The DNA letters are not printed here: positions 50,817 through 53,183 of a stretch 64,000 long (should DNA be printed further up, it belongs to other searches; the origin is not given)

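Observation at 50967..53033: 688-aa ATPase / wHTH-like / HEPN-like fusion protein: candidate undescribed standalone defence or abortive-infection gene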

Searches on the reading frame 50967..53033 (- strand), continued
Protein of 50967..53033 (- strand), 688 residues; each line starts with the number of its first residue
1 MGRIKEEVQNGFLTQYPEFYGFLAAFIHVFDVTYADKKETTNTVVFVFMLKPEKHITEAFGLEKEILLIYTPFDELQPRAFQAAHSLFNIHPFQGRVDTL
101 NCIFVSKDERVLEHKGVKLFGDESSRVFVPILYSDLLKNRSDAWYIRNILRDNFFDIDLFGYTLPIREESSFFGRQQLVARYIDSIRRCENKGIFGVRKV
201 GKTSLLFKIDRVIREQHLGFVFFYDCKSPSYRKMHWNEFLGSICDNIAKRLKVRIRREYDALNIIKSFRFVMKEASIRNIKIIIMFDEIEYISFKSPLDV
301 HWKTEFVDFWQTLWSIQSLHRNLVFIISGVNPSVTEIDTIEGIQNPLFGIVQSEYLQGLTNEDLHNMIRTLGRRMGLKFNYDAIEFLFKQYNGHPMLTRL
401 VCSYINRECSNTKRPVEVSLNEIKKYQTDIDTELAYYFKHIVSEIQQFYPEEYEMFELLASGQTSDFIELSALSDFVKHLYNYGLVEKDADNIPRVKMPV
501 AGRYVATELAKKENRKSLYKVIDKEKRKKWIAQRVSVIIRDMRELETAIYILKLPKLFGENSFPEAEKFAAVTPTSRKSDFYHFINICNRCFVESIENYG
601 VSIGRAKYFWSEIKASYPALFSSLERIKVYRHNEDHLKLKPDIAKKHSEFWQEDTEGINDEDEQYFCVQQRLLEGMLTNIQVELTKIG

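Call 18: find_encoding_contigs(protein=P0061, flank=8000, max_places=6)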
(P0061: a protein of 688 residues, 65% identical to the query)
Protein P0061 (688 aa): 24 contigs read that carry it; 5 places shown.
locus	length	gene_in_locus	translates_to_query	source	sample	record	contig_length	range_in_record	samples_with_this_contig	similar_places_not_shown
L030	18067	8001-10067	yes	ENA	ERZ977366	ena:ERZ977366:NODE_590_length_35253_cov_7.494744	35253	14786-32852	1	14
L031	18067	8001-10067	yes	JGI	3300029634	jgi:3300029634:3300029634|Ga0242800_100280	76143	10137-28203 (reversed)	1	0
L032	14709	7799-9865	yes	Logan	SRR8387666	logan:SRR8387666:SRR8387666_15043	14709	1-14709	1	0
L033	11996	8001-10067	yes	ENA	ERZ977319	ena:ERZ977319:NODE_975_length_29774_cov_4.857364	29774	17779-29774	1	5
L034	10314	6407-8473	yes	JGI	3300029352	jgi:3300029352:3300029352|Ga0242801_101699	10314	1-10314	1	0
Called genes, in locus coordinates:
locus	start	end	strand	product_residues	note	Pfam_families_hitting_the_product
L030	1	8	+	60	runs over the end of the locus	-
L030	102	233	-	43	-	-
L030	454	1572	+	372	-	PF14657:Arm-DNA-bind_4 (weak), PF14659:Phage_int_SAM_3, PF22022:Phage_int_M (weak), PF00589:Phage_integrase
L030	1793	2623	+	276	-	PF00589:Phage_integrase (weak)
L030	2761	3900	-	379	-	PF00395:SLH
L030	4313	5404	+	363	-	PF13154:DUF3991 (weak), PF13155:Toprim_2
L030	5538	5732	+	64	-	PF12728:HTH_17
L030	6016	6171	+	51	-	PF12728:HTH_17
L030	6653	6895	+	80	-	-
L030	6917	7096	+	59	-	-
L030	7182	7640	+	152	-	PF00239:Resolvase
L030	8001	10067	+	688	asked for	PF14516:AAA_35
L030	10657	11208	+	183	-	PF08279:HTH_11 (weak), PF12844:HTH_19, PF13560:HTH_31, PF01381:HTH_3, PF07022:Phage_CI_repr (weak)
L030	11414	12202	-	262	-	PF23750:RsgI_M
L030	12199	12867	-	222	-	PF04542:Sigma70_r2 (weak)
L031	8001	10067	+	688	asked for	PF14516:AAA_35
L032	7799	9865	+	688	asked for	PF14516:AAA_35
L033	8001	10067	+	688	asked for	PF14516:AAA_35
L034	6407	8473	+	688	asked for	PF14516:AAA_35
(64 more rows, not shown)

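Call 39: search_dna_similar(query=window:50970-53033:-, collection=plasmids, mode=protein, max_rows=20)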
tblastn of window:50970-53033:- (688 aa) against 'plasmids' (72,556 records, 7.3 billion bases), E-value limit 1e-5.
Records with a match: 42; places in all: 55; records where one place covers at least 80% of the query: 5.
Best place of each record, by identity: <60% 42.
By first word of the organism name: Ralstonia 18; Klebsiella 16; Bacillus 3; Sinorhizobium 2; Deinococcus 1; Qingshengfaniella 1; Nostoc 1.
By predicted mobility (MOB-suite, as given by PLSDB): conjugative 19; mobilizable 18; non-mobilizable 5.
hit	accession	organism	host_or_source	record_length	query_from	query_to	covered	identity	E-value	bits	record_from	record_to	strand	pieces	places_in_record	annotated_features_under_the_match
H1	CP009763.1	Ralstonia solanacearum OE1-1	Solanum virginianum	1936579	1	686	100%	39.1%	2e-166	536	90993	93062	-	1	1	hypothetical protein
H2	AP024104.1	Ralstonia solanacearum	-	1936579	1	686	100%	39.1%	2e-166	536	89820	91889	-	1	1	hypothetical protein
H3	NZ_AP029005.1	Ralstonia pseudosolanacearum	-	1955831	1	686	100%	39.1%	2e-166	536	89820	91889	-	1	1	none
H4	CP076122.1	Ralstonia solanacearum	Solanum muricatum,cell culture,stem,stem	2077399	1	686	100%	39.1%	2e-166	536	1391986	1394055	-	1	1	ATP-binding protein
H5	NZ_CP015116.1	Ralstonia pseudosolanacearum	eggplant,true culture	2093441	1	686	100%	39.1%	2e-166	536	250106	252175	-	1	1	none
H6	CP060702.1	Ralstonia solanacearum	tomato,cell culture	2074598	283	686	59%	43.4%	4e-107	365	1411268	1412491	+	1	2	none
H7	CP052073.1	Ralstonia solanacearum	tomato,cell culture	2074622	283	686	59%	43.4%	4e-107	365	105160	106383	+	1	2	none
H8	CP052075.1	Ralstonia solanacearum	tomato,cell culture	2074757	283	686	59%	43.4%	4e-107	365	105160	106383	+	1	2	none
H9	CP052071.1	Ralstonia solanacearum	tomato,cell culture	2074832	283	686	59%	43.4%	4e-107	365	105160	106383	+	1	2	none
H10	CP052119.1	Ralstonia solanacearum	tomato,cell culture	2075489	283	686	59%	43.4%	4e-107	365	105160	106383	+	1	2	none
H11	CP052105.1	Ralstonia solanacearum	tomato,cell culture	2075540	283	686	59%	43.4%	4e-107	365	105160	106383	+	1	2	none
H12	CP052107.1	Ralstonia solanacearum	tomato,cell culture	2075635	283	686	59%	43.4%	4e-107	365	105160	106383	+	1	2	none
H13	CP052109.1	Ralstonia solanacearum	tomato,cell culture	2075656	283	686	59%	43.4%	4e-107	365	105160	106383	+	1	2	none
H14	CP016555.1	Ralstonia solanacearum FJAT-1458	tomato,tissue sample,tomato vessel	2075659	283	686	59%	43.4%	4e-107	365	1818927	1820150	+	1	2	hypothetical protein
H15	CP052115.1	Ralstonia solanacearum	tomato,cell culture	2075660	283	686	59%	43.4%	4e-107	365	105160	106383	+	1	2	none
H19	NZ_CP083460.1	Deinococcus taeanensis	whole organism,coastal dune soil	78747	1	518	75%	30.9%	2e-70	257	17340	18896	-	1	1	ATP-binding protein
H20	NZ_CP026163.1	Klebsiella pneumoniae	Homo sapiens,urine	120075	23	545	76%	27.7%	9e-63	234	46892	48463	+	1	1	AAA-like domain-containing protein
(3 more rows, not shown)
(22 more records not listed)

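Call 40: search_dna_similar(query=window:50970-53033:-, collection=phages, mode=protein, max_rows=20)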
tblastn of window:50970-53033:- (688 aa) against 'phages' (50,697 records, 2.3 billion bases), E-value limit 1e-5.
No match.

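Call 41: get_annotated_region(hit=H4, flank=9000)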
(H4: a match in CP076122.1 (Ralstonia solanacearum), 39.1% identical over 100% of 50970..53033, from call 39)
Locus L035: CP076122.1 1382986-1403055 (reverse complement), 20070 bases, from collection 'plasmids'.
description: Ralstonia solanacearum strain RS24 plasmid megaplasmid, complete sequence
organism: Ralstonia solanacearum (NCBI taxid 305)
taxonomy: Bacteria; Pseudomonadota; Betaproteobacteria; Burkholderiales; Burkholderiaceae; Ralstonia; Ralstonia solanacearum
host: -; source: Solanum muricatum,cell culture,stem,stem; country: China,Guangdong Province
typing (MOB-suite, as given by PLSDB): mobilizable; relaxase MOBP
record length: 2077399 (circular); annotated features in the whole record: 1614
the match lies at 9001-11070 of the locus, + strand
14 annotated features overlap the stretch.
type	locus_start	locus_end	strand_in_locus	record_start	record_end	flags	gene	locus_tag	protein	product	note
CDS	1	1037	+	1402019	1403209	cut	-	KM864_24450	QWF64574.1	putative acyl-CoA thioester hydrolase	-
CDS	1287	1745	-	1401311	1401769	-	-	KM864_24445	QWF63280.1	MerR family transcriptional regulator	-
CDS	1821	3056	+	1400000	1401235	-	-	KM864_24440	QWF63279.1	NADH:flavin oxidoreductase/NADH oxidase family protein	-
CDS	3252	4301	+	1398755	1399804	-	-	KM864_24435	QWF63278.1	lyase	-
CDS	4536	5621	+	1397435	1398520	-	-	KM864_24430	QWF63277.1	FUSC family protein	-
CDS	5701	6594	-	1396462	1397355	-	-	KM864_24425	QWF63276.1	DMT family transporter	-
CDS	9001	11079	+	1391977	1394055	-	-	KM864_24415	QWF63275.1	ATP-binding protein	-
CDS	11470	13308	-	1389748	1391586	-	-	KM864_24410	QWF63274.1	AAA family ATPase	-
CDS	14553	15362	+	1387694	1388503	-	-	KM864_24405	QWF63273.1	DUF2242 domain-containing protein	-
CDS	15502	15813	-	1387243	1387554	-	-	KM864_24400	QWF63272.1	transcriptional regulator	-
CDS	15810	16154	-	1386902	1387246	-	-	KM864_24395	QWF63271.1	toxin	-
CDS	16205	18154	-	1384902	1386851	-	prpR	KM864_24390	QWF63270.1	propionate catabolism operon regulatory protein PrpR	-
CDS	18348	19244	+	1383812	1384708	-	prpB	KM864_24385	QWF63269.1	methylisocitrate lyase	-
CDS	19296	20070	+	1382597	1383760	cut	prpC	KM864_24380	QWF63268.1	2-methylcitrate synthase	-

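Call 42: get_annotated_region(hit=H20, flank=9000)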
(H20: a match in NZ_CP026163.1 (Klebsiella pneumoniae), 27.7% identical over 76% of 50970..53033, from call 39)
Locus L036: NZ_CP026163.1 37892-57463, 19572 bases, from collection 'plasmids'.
description: Klebsiella pneumoniae strain F13 plasmid pF13_1, complete sequence
organism: Klebsiella pneumoniae (NCBI taxid 573)
taxonomy: Bacteria; Pseudomonadota; Gammaproteobacteria; Enterobacterales; Enterobacteriaceae; Klebsiella; Klebsiella pneumoniae
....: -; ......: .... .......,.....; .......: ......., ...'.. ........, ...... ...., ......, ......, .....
typing (MOB-suite, as given by PLSDB): conjugative; replicon IncFIB,IncFII,rep_cluster_2183; relaxase MOBF,MOBF; mating-pair formation MPF_F
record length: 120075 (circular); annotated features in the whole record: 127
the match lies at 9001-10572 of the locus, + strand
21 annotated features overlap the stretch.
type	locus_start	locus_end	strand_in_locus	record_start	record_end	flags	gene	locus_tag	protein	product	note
CDS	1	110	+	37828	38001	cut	-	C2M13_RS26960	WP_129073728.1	type II toxin-antitoxin system Phd/YefM family antitoxin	-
CDS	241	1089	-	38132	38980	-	-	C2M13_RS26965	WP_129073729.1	FRG domain-containing protein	-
CDS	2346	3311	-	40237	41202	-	-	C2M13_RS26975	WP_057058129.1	ParB/RepB/Spo0J family plasmid partition protein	-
CDS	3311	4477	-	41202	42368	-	sopA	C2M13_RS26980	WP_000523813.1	plasmid-partitioning protein SopA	-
CDS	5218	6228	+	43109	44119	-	-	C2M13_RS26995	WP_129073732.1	RepB family plasmid replication initiator protein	GO:0006270 - DNA replication initiation [Evidence IEA]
CDS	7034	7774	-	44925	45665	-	-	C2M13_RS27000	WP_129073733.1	tyrosine-type recombinase/integrase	GO:0015074 - DNA integration [Evidence IEA]; GO:0006310 - DNA recombination [Evidence IEA]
CDS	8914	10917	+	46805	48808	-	-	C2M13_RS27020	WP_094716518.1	AAA-like domain-containing protein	-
CDS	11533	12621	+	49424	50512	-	-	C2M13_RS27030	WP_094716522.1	transcriptional regulator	-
CDS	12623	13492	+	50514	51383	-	-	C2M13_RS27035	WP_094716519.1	hypothetical protein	-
CDS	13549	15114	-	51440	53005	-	-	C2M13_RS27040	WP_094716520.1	AAA family ATPase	-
CDS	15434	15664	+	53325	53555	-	vapB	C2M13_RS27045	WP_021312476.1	type II toxin-antitoxin system VapB family antitoxin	-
CDS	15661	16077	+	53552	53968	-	-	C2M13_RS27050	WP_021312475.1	type II toxin-antitoxin system VapC family toxin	-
CDS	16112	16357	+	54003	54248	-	-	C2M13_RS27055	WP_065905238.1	hypothetical protein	-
CDS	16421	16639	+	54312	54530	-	-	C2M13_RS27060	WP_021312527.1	hypothetical protein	-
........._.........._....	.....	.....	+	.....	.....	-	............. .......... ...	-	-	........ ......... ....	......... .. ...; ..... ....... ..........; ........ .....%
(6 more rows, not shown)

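Call 43: get_annotated_region(hit=H19, flank=9000)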
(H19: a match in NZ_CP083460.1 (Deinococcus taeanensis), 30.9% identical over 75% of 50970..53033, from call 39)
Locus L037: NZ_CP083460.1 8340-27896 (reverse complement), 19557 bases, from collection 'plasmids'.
description: Deinococcus taeanensis strain TS293 plasmid p_TS293_6, complete sequence
organism: Deinococcus taeanensis (NCBI taxid 2737050)
taxonomy: Bacteria; Deinococcota; Deinococci; Deinococcales; Deinococcaceae; Deinococcus; Deinococcus taeanensis
host: -; source: whole organism,coastal dune soil; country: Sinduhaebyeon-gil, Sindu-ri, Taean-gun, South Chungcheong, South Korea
typing (MOB-suite, as given by PLSDB): non-mobilizable
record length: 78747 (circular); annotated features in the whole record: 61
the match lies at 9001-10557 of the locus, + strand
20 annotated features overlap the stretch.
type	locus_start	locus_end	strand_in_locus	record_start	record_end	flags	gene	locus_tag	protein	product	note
CDS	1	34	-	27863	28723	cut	-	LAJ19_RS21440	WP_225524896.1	integrase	-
CDS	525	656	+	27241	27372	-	-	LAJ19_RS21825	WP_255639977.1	hypothetical protein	-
CDS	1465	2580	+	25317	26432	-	-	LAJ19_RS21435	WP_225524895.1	replication initiator protein A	-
CDS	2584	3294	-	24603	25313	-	-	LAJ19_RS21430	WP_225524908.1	IS6 family transposase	-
CDS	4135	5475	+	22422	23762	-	-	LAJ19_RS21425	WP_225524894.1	replication initiator protein A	-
CDS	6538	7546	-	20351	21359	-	-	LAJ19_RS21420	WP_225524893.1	IS630 family transposase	-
CDS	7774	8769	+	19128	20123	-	-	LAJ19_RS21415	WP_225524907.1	IS4 family transposase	-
CDS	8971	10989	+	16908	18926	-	-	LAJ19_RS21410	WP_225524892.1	ATP-binding protein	-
CDS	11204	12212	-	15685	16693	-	-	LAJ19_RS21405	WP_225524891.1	IS630 family transposase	-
CDS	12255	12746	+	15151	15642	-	-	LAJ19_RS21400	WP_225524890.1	hypothetical protein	-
CDS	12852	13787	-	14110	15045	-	-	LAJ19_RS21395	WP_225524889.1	site-specific integrase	GO:0015074 - DNA integration [Evidence IEA]; GO:0006310 - DNA recombination [Evidence IEA]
CDS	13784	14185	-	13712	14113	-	-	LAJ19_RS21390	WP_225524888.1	PIN domain-containing protein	-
CDS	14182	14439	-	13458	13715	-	-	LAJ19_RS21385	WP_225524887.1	AbrB/MazE/SpoVT family DNA-binding domain-containing protein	-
CDS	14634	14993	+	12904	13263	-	-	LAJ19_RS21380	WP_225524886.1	helix-turn-helix domain-containing protein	-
CDS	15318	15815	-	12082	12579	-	-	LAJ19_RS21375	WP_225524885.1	hypothetical protein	-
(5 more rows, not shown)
